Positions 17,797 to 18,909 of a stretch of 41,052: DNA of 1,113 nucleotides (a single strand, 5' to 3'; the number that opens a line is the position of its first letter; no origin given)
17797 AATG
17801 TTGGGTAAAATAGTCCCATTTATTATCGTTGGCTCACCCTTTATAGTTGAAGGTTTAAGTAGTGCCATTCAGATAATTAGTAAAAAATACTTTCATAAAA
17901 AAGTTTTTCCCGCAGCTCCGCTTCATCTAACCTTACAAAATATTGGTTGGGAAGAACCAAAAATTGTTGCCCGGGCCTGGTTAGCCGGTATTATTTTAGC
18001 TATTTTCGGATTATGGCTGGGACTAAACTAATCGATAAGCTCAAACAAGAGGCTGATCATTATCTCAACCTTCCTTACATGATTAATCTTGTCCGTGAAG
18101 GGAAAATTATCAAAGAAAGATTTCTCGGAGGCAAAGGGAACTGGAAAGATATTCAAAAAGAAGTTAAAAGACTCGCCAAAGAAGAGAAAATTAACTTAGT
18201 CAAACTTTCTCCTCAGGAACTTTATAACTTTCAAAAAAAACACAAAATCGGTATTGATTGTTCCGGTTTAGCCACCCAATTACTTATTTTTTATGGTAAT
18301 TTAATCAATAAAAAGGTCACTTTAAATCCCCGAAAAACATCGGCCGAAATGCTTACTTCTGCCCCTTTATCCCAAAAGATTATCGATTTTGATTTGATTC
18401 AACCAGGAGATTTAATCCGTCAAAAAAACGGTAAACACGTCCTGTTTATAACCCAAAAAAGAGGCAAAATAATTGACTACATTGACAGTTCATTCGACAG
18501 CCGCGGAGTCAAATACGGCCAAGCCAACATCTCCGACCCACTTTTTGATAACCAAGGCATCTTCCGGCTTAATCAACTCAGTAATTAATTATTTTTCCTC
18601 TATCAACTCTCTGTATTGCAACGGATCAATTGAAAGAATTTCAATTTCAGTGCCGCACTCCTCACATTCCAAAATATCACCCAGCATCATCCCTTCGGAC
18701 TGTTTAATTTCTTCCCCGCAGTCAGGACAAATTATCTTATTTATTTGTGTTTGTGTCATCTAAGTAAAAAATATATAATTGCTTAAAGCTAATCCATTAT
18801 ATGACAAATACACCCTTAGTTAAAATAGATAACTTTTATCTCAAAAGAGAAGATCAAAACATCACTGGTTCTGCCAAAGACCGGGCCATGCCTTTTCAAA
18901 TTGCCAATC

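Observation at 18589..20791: Unannotated LysW-like carrier protein paired with a fold-II PLP enzyme and an ATP-grasp ligase, inserted in the dcw cluster where murD normally sits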

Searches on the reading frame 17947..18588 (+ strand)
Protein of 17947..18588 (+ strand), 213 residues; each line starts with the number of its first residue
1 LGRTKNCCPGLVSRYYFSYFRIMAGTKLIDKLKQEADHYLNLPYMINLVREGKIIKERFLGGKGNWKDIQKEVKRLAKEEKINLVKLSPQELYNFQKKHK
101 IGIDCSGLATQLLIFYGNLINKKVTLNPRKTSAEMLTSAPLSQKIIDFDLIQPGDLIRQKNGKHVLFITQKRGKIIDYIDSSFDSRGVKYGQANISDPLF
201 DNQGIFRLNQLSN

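Call 3: search_protein_families(library=pfam, proteins=[window:17947-18588:+], max_evalue=0.1)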
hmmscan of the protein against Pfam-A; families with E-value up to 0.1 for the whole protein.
window:17947-18588:+ (213 aa): 2 families
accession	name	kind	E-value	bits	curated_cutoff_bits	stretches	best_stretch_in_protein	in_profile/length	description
PF00877.26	NLPC_P60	-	0.074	13.5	23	0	93-165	4-68/105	NlpC/P60 family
PF13034.12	DUF3895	-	0.077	13.6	25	0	45-86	25-67/77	Protein of unknown function (DUF3895)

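Call 4: search_protein_families(library=ncbifam, proteins=[window:17947-18588:+], max_evalue=0.1)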
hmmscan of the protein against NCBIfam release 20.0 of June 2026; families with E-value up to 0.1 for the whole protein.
window:17947-18588:+ (213 aa): 1 family
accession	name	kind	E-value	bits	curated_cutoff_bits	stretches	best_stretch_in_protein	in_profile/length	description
TIGR02134.1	transald_staph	equivalog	0.054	13.2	281.95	1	69-114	159-204/236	transaldolase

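Call 41: search_protein_families(library=pfam, alignment_id=A3, max_evalue=1)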
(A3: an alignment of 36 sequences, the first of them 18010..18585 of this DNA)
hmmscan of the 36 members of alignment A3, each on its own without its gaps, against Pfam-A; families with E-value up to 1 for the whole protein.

A. member 1, window:18010-18585:+ (192 aa): 2 families
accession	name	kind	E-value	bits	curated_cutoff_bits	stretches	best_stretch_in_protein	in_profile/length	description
PF13034.12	DUF3895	-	0.057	14.1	25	1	24-65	25-67/77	Protein of unknown function (DUF3895)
PF00877.26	NLPC_P60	-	0.079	13.4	23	1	72-144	4-68/105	NlpC/P60 family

B. families by the number of members that match (of 36 scanned): 11 families
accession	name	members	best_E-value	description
PF00877.26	NLPC_P60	31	1.4e-06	NlpC/P60 family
PF14659.12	Phage_int_SAM_3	2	0.065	Phage integrase, N-terminal SAM-like domain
PF04704.19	Zfx_Zfy_act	1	0.03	Zfx/Zfy transcription activation region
PF15686.10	LYRIC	1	0.031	Lysine-rich CEACAM1 co-isolated protein family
PF01968.24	Hydantoinase_A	1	0.049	Hydantoinase/oxoprolinase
PF13034.12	DUF3895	1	0.057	Protein of unknown function (DUF3895)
PF14698.11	ASL_C2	1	0.073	Argininosuccinate lyase C-terminal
PF20380.3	DUF6675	1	0.076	Family of unknown function (DUF6675)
PF01110.22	CNTF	1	0.083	Ciliary neurotrophic factor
PF03221.22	HTH_Tnp_Tc5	1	0.087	Tc5 transposase DNA-binding domain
PF15492.12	Nbas_N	1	0.2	Neuroblastoma-amplified sequence, N terminal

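Call 42: search_solved_structures(query=A3, max_evalue=1, show_alignments=2)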
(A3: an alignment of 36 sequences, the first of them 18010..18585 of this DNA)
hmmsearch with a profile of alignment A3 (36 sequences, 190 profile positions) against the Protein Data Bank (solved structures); distinct sequences matched with E-value up to 1: 8.
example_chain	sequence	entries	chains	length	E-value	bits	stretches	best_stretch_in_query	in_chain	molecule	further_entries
6g6o_A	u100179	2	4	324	0.0079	19.2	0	97-140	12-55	Ika8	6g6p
3g98_A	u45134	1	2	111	0.23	14.4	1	128-161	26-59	Alanyl-tRNA synthetase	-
2k1g_A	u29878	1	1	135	0.53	13.2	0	76-147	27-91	Lipoprotein spr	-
4ads_A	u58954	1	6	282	0.53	13.2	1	34-82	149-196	PYRIDOXINE BIOSYNTHETIC ENZYME PDX1 HOMOLOGUE, PUTATIVE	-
3e0x_A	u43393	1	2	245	0.56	13.2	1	85-149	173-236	Lipase-esterase related protein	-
4adt_A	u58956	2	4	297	0.58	13.1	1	34-82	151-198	PYRIDOXINE BIOSYNTHETIC ENZYME PDX1 HOMOLOGUE, PUTATIVE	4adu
6g6q_A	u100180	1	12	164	0.73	12.8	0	96-140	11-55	Ika4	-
8xud_I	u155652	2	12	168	0.81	12.7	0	76-147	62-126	Murein DD-endopeptidase MepS/Murein LD-carboxypeptidase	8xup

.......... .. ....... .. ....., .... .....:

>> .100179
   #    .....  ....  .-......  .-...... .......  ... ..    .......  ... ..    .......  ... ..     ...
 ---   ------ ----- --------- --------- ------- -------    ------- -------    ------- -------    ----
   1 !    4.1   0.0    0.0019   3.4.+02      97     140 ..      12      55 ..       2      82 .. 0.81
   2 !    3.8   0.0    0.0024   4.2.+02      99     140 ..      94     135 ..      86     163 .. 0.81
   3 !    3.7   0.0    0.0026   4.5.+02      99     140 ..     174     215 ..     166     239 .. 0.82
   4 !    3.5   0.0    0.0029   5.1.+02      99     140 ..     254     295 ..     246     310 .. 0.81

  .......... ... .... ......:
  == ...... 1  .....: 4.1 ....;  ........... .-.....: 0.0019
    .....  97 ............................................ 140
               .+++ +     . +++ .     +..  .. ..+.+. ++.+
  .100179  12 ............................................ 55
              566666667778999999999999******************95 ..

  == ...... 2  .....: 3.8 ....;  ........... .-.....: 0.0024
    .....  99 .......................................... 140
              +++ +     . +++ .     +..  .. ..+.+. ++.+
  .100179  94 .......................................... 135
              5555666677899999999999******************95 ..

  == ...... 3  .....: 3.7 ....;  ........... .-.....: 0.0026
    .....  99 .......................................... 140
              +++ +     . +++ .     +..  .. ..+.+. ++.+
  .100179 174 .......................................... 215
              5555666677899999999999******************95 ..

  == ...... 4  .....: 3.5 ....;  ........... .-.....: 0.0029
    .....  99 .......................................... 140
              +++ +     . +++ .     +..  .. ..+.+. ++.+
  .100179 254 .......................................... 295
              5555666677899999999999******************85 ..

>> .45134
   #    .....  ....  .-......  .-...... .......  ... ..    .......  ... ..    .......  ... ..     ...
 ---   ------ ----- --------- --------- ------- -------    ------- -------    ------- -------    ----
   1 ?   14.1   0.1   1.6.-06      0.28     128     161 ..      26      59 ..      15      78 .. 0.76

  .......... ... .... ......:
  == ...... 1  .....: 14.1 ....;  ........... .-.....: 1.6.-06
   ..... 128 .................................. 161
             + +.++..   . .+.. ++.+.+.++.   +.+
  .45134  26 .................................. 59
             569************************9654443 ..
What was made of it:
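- Tried and rejected: Nothing significant; Spr/MepS came up only at E about 0.5 (call 42).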

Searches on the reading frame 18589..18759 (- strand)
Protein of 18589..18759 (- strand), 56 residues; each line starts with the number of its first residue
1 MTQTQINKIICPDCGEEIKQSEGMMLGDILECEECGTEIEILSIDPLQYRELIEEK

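Call 3: search_protein_families(library=pfam, proteins=[window:18589-18759:-], max_evalue=0.1)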
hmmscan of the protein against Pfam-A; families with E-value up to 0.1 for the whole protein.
window:18589-18759:- (56 aa): 39 families (the best 25 are shown)
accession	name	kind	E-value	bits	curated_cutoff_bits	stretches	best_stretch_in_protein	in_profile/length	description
PF21344.3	Zn_ribbon_LysW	-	6.1e-11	42.2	27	1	11-51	3-43/46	Alpha-aminoadipate carrier protein LysW-like, globular domain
PF08271.17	Zn_Ribbon_TF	-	8.4e-05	22.5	29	1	10-47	2-37/43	TFIIB zinc-binding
PF08274.17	Zn_Ribbon_YjdM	-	0.0001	22.6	30.8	1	9-18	20-29/30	PhnA Zinc-Ribbon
PF18439.7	zf_UBZ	-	0.00013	22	25.6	1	8-22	2-16/32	Ubiquitin-Binding Zinc Finger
PF24463.1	DUF7577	-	0.00036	20.5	28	0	10-18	4-12/27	Domain of unknown function (DUF7577)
PF14446.12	Prok-RING_1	-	0.00059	20.2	29.1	1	7-37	3-28/54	Prokaryotic RING finger family 1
PF10764.14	Gin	-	0.00095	19.5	27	1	14-54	4-42/45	Inhibitor of sigma-G Gin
PF12773.13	DZR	-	0.0023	18.5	27.3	1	5-40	9-35/45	Double zinc ribbon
PF22747.2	Zn_ribbon_DUF2089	-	0.0023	18.4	27.6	0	30-40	13-23/32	DUF2089 zinc ribbon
PF24460.1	DUF7575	-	0.0028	17.4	28.5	0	11-18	6-13/28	Domain of unknown function (DUF7575)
PF13248.11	Zn_ribbon_3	-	0.003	17.4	27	0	9-17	17-25/26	zinc-ribbon domain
PF24441.1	DUF7560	-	0.0032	17.6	27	0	11-22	8-19/44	Family of unknown function (DUF7560)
PF09723.15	Zn_ribbon_8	-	0.0035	17.7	34.4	1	11-38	8-36/41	Zinc ribbon domain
PF13240.11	Zn_Ribbon_1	-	0.0056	16.9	25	0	11-20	2-11/23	zinc-ribbon domain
PF01485.27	IBR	-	0.0061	17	24.3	1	5-38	15-50/65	IBR domain, a half RING-finger domain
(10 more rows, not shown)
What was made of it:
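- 18589..18759 (-): LysW-like zinc-ribbon protein, 56 aa, net charge about -10, with the tail ............ Proposed carrier, with the terminal Lys (or the Glu at -3) as the attachment site. Pfam PF21344 scores 42.2 bits against a cut-off of 27 (call 3).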

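Call 4: search_protein_families(library=ncbifam, proteins=[window:18589-18759:-], max_evalue=0.1)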
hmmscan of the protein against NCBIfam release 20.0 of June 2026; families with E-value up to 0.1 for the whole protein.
window:18589-18759:- (56 aa): 22 families
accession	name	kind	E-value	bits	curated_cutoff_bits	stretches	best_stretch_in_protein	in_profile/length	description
TIGR01206.1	lysW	equivalog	1.5e-10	40.8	53.2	1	10-51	4-44/54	lysine biosynthesis protein LysW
NF041070.1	carrier_LysW_Arch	domain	2.9e-07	30.4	75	1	10-45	4-39/57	alpha-aminoadipate/glutamate carrier protein LysW/ArgW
NF033497.1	rubre_like_arch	subfamily_domain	0.0015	18.2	32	0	10-18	18-26/34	rubrerythrin-like domain-containing protein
NF041913.1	HVO_2142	equivalog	0.0016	18.3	90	1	4-19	7-22/48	HVO_2142 family zinc finger protein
TIGR04104.1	cxxc_20_cxxc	subfamily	0.002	18.4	45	1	10-40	2-36/93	TIGR04104 family putative zinc finger protein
NF011481.0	PRK14890.1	equivalog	0.0031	17.5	61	1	6-36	25-57/61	putative Zn-ribbon RNA-binding protein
NF038384.1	zinc_YnfU_fam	subfamily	0.0051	16.4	36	1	7-37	15-46/52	YnfU family zinc-binding protein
NF001605.0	PRK00398.1-2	equivalog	0.0053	16.6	63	0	11-24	4-17/43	DNA-directed RNA polymerase subunit P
NF041909.1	HVO_2753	equivalog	0.0069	16.2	80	1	3-36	21-55/59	HVO_2753 family zinc finger protein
NF041259.1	mono_DmmA_fam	domain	0.01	16.2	60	1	2-41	45-82/101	dimethylamine monooxygenase subunit DmmA family protein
NF041795.1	Brz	equivalog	0.012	15.9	100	0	6-19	3-16/60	transcriptional regulator Brz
TIGR02605.1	CxxC_CxxC_SSSS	subfamily_domain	0.012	15.7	31.3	1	11-38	8-36/52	FmdB family zinc ribbon protein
NF040849.1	tRNAmod_TiaS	equivalog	0.013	14.1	600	1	5-44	350-384/422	tRNA(Ile2) 2-agmatinylcytidine synthetase TiaS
NF041197.2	CxxC_Se_CxxC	equivalog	0.015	15.4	40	0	30-41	19-30/53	dual CXXC motif small (seleno)protein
TIGR03831.1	YgiT_finger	domain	0.018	15.3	20.2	0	10-18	34-42/46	YgiT-type zinc finger protein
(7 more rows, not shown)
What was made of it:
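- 18589..18759 (-): TIGR01206 scores 40.8, below its cut-off of 53.2 (call 4).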

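Call 15: find_homologous_proteins(query=window:18589-18759:-, max_evalue=0.01)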
Query window:18589-18759:- (56 aa): 38 proteins with E <= 0.01 among 38 candidates.
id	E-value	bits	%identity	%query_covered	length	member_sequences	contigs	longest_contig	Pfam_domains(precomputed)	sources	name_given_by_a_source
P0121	8.0e-28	112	98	100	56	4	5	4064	PF21344.4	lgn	-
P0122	9.9e-27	109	93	100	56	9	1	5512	PF21344.4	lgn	-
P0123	4.3e-26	107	93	100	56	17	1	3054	PF21344.4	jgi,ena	-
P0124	1.4e-25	105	86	100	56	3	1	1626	PF21344.4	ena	-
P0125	5.9e-24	100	86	100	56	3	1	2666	PF21344.4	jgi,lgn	jgi:alpha-aminoadipate carrier protein LysW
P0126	8.7e-24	100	91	95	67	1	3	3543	PF21344.4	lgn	-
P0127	6.8e-23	97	82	100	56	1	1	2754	PF21344.4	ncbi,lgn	-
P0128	4.1e-22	94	83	95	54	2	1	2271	PF21344.4,PF08271.18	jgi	jgi:alpha-aminoadipate/glutamate carrier protein LysW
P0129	4.2e-22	94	83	95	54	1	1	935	PF22747.3,PF21344.4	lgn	-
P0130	1.8e-21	92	81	95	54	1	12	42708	PF21344.4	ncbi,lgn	-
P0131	3.2e-21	92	82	100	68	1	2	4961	PF21344.4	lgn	-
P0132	4.0e-21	91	79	95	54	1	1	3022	PF21344.4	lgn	-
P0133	5.6e-21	91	81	95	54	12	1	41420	PF21344.4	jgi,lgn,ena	-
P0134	6.2e-21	91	81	95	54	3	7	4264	PF21344.4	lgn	-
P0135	1.2e-20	90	81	95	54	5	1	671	PF21344.4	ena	-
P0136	1.2e-20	90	79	95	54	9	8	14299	PF21344.4,PF08271.18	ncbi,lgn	-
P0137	8.3e-20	87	79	93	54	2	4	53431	PF21344.4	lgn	-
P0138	1.2e-19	87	77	95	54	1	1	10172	PF21344.4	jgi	-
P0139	1.3e-19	87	77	95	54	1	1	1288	PF21344.4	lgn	-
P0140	2.7e-19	85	71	100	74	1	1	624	PF21344.4,PF08271.18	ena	-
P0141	3.1e-19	85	77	95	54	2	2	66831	PF21344.4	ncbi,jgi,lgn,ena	ncbi:MAG: lysine biosynthesis protein LysW [Candidatus Shapirobacteria bacterium]|jgi:lysine biosynt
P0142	7.1e-19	84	75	95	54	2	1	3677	PF21344.4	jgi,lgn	-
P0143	1.1e-18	84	77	95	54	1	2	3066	PF21344.4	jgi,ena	jgi:alpha-aminoadipate carrier protein LysW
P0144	1.7e-18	83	74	95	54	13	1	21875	PF21344.4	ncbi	-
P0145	3.5e-18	82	77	95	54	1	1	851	PF21344.4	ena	-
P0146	3.7e-18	82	74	89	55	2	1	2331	PF21344.4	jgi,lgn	jgi:alpha-aminoadipate carrier protein LysW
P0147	3.9e-18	82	78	89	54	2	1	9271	PF21344.4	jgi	jgi:alpha-aminoadipate/glutamate carrier protein LysW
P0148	7.2e-18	81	74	95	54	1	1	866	PF08274.18,PF21344.4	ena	-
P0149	9.7e-18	81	75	100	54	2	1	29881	PF21344.4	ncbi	-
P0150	1.2e-16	77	73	88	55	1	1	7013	PF21344.4,PF08271.18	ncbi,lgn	-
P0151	1.6e-15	74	68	100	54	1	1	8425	PF21344.4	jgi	-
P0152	1.8e-15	74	66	95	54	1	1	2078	PF21344.4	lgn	-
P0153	1.0e-14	71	67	96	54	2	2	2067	PF21344.4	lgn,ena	-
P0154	1.8e-14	70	72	89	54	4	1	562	PF21344.4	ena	-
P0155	1.9e-14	70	72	89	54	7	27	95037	PF08274.18,PF21344.4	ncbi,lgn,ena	-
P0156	2.3e-14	70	66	95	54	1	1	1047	PF21344.4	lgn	-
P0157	1.1e-13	68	68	89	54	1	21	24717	PF21344.4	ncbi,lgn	-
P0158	2.6e-11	61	65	91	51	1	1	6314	PF21344.4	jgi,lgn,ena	-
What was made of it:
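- Checked: Homologues are called and named 'LysW' by JGI and NCBI (call 15).
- JGI and NCBI name homologues LysW (call 15).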

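Call 24: search_solved_structures(query=A1, max_evalue=1, show_alignments=3)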
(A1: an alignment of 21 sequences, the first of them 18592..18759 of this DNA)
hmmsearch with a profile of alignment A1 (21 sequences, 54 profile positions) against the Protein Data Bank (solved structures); distinct sequences matched with E-value up to 1: 43.
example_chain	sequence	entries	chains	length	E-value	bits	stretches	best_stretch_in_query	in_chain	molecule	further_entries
3wwl_A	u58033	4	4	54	5.1e-17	64.7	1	8-53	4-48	Alpha-aminoadipate carrier protein LysW | OrfF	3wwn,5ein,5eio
5k2m_E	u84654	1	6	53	2.7e-11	46.4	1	7-52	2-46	Probable lysine biosynthesis protein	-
2i13_A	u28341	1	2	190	2.7e-10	43.2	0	7-21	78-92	Aart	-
1mey_C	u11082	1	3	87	9.5e-06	28.6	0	8-21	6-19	CONSENSUS ZINC FINGER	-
8hil_L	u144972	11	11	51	0.0017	21.4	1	8-35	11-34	DNA-directed RNA polymerases II, IV and V subunit 12 | DNA-directed RNA polymerase II, IV and V subunit 12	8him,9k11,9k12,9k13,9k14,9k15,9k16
3vpb_E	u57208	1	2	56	0.0019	21.3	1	7-39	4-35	Alpha-aminoadipate carrier protein lysW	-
9eh1_L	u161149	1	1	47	0.0029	20.7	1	27-49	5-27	RNA polymerase II subunit K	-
7eu0_L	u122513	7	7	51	0.0029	20.7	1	8-35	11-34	DNA-directed RNA polymerases II, IV and V subunit 12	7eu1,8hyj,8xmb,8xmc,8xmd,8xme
28jc_L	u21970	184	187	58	0.0045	20.1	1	27-49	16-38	DNA-directed RNA polymerases I, II, and III subunit RPABC4 | RNA polymerase II subunit K | DNA-directed RNA polymerase II subunit RPB12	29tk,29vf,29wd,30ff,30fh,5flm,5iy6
1x62_A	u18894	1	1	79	0.0082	19.2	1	8-32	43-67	C-terminal LIM domain protein 1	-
4qiw_P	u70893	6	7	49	0.0087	19.1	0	5-20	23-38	DNA-directed RNA polymerase subunit P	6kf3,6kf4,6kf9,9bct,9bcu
1x4l_A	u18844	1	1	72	0.018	18.1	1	2-18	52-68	Skeletal muscle LIM-protein 3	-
9o8u_D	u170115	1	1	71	0.019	18.1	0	29-40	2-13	1-methyl alkyl succinate synthase subunit Mas E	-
8q5b_A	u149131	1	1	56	0.033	17.3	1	6-36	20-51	Small CPxCG-related zinc finger protein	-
9fhl_W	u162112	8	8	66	0.049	16.7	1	6-37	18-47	Small ribosomal subunit protein eS27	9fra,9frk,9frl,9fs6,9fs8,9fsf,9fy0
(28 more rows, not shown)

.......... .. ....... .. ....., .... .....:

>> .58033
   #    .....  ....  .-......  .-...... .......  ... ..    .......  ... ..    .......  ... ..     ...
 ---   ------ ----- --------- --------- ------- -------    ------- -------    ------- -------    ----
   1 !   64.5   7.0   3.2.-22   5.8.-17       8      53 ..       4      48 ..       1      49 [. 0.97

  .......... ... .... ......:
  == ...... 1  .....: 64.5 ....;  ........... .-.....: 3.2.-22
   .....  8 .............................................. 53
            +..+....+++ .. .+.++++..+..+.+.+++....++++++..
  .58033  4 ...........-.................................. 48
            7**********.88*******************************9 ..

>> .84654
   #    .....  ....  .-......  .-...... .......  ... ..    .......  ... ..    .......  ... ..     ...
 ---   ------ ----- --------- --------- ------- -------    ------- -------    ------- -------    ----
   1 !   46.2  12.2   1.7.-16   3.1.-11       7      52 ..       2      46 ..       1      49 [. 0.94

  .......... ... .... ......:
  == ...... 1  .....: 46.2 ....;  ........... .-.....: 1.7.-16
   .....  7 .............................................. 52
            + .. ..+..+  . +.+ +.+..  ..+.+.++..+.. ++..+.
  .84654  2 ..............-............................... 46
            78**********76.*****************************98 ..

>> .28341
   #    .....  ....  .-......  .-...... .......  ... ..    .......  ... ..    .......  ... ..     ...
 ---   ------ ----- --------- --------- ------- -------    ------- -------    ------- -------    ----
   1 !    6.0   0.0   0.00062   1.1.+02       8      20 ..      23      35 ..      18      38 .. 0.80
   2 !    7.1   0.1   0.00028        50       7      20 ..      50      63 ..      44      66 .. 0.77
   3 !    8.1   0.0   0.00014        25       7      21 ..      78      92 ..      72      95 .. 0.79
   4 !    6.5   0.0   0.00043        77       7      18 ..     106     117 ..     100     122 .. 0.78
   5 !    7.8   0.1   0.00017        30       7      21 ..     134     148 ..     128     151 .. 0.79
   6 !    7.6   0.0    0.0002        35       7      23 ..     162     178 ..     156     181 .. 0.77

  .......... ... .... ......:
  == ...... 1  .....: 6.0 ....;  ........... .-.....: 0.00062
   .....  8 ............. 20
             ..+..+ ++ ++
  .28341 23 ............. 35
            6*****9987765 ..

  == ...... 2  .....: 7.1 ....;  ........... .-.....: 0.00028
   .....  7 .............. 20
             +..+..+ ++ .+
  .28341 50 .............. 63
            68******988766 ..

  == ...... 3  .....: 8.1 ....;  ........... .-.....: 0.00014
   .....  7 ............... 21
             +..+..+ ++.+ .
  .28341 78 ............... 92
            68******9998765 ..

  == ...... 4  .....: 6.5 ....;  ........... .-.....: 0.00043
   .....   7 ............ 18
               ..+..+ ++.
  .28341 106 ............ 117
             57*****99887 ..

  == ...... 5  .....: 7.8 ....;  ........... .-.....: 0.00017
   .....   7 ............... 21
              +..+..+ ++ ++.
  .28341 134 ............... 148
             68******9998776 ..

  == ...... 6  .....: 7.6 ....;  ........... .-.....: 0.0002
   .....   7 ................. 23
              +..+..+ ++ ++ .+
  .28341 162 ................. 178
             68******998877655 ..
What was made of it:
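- On LysW/ArgW amino-group carrier proteins: A profile hit to Thermococcus LysW 5k2m_E has E 2.7e-11 (call 24).
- The zinc-ribbon domain is homologous (calls 3, 24).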
